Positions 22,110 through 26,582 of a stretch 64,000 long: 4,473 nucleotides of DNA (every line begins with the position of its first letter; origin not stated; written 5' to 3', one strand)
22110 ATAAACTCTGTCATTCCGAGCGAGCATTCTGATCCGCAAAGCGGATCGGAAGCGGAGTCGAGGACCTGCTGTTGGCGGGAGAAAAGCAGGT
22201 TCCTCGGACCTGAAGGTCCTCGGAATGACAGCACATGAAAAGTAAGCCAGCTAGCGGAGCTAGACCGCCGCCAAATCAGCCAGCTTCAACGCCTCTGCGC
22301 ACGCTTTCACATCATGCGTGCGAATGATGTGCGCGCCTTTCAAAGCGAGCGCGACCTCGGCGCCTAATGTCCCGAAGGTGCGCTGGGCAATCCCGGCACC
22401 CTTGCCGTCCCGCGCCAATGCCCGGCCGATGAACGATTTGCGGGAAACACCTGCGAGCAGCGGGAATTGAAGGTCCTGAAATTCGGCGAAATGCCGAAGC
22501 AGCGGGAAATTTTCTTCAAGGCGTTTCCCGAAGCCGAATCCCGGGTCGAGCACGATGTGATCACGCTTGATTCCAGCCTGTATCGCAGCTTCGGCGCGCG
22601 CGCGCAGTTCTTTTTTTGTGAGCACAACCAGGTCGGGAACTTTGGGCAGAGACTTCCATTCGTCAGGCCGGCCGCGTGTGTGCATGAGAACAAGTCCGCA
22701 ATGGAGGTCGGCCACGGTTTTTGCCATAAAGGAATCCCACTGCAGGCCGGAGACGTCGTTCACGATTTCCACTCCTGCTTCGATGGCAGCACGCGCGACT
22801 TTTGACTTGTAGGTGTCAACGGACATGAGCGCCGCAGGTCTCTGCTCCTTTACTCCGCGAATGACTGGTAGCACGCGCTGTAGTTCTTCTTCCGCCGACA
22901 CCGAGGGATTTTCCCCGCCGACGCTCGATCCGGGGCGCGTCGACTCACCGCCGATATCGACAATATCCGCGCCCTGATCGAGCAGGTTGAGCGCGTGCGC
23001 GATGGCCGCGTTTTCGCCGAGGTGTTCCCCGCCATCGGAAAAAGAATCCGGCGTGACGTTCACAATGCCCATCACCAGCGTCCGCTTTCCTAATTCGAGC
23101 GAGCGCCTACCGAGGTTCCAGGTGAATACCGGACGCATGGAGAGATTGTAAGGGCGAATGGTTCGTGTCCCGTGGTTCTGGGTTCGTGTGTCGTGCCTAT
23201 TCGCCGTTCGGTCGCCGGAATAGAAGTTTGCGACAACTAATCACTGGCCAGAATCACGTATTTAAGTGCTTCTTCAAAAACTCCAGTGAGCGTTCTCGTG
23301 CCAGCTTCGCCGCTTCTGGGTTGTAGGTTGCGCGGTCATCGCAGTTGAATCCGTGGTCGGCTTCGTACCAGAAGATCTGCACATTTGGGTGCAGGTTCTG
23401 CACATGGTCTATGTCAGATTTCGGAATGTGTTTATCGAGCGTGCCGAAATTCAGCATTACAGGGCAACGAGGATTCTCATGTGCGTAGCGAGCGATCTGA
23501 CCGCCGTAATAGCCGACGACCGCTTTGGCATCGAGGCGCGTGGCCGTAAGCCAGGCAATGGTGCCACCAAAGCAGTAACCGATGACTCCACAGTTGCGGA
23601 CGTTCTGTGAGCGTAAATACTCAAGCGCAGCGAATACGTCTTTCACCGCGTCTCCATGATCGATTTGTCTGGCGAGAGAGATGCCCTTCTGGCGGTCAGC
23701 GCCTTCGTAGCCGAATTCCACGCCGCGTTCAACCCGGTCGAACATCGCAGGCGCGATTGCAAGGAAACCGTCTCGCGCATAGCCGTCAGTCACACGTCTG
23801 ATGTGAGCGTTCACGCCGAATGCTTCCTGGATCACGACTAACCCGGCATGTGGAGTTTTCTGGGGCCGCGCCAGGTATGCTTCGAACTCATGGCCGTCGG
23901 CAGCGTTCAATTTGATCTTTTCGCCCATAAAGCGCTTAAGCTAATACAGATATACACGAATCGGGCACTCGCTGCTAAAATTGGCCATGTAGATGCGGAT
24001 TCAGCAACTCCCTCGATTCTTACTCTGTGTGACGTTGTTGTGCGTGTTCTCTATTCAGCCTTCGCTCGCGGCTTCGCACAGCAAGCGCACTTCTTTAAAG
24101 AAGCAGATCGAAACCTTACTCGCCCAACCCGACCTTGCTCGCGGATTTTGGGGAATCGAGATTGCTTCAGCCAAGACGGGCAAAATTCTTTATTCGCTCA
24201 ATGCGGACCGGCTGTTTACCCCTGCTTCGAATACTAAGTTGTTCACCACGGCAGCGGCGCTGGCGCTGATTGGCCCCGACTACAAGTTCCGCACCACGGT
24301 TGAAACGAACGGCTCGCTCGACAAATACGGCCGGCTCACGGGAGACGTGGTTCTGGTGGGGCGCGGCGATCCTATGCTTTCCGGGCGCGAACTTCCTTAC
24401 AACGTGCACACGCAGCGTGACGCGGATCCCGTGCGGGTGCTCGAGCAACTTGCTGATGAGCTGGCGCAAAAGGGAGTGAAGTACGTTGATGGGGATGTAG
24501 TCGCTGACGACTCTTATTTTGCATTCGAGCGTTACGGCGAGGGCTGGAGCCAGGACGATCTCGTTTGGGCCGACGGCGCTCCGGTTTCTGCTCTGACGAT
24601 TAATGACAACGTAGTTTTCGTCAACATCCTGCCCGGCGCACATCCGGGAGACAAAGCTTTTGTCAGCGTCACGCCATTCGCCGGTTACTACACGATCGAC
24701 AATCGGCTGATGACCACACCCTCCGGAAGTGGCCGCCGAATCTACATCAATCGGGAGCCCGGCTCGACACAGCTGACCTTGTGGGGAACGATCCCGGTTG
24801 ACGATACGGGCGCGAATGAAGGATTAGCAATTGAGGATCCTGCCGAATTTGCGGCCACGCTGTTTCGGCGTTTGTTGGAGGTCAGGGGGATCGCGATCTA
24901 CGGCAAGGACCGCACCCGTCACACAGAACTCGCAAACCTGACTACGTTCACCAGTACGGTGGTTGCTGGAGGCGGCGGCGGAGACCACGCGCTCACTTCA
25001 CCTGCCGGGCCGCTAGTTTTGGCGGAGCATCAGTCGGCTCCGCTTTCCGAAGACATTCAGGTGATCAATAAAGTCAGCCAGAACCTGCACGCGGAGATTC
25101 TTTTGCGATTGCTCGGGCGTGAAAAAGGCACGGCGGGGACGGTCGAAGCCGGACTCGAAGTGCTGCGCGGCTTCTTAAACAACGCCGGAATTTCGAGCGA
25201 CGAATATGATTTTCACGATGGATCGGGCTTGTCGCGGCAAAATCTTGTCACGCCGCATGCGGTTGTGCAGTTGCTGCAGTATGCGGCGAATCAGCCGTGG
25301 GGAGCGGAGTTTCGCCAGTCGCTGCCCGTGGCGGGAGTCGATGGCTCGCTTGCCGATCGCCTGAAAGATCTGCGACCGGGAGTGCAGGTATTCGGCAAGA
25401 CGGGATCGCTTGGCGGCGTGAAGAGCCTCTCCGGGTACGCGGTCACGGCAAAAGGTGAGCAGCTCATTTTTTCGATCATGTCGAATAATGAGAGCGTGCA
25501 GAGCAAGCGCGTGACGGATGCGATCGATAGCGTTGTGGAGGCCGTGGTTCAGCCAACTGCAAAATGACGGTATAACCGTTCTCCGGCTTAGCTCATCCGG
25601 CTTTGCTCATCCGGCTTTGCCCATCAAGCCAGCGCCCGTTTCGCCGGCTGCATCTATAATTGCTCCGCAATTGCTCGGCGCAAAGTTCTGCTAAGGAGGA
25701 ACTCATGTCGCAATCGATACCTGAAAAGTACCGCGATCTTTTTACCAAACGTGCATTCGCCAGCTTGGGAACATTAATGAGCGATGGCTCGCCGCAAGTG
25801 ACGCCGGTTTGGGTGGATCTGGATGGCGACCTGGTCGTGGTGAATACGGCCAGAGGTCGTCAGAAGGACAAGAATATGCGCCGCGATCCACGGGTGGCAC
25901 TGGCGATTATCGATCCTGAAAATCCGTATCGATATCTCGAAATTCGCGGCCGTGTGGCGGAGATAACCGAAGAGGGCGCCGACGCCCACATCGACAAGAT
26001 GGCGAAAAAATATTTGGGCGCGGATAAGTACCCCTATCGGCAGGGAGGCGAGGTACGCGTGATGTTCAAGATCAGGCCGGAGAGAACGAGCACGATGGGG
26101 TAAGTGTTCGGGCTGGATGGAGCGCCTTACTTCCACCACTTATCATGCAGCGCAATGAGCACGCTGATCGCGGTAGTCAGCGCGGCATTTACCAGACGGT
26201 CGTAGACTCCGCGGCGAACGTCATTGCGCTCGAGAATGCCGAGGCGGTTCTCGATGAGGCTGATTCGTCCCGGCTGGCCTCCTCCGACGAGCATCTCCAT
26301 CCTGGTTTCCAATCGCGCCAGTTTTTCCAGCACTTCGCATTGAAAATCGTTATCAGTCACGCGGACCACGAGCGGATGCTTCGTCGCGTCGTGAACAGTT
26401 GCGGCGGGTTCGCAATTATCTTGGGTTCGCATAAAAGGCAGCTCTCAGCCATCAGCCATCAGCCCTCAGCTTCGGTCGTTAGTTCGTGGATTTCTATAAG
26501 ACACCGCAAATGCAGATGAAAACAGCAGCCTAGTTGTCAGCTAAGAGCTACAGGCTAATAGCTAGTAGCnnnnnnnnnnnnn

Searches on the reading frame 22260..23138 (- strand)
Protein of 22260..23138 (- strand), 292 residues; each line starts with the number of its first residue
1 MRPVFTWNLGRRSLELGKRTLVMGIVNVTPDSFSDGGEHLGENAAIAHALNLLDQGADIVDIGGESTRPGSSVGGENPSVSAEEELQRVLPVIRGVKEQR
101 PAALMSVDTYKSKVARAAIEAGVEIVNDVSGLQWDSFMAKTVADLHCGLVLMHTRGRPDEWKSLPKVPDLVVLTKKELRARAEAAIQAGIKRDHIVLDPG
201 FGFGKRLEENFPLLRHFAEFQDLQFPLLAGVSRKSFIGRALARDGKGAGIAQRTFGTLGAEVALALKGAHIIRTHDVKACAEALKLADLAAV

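Call 20: search_protein_families(library=pfam, proteins=[window:22260-23138:-], max_evalue=0.01)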
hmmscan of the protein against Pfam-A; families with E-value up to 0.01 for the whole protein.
window:22260-23138:- (292 aa): 1 family
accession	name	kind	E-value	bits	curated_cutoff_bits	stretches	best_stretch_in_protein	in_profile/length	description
PF00809.28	Pterin_bind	-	1.1e-73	248.3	25.5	1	23-275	1-244/244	Pterin binding enzyme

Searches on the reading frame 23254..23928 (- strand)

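Call 20: search_protein_families(library=pfam, proteins=[window:23254-23928:-], max_evalue=0.01)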
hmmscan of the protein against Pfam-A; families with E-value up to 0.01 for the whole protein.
window:23254-23928:- (224 aa): 1 family
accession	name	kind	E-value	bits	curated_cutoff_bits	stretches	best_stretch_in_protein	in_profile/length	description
PF01738.24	DLH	-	8.2e-44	150.2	21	1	15-221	1-216/217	Dienelactone hydrolase family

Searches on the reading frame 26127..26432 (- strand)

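Call 75: search_protein_families(library=pfam, proteins=[window:26127-26432:-], max_evalue=1)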
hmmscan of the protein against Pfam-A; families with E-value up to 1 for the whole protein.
window:26127-26432:- (101 aa): 1 family
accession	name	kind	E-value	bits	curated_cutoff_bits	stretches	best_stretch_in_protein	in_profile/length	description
PF01563.21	Alpha_E3_glycop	-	0.073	13.6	25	1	61-87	26-51/59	Alphavirus E3 glycoprotein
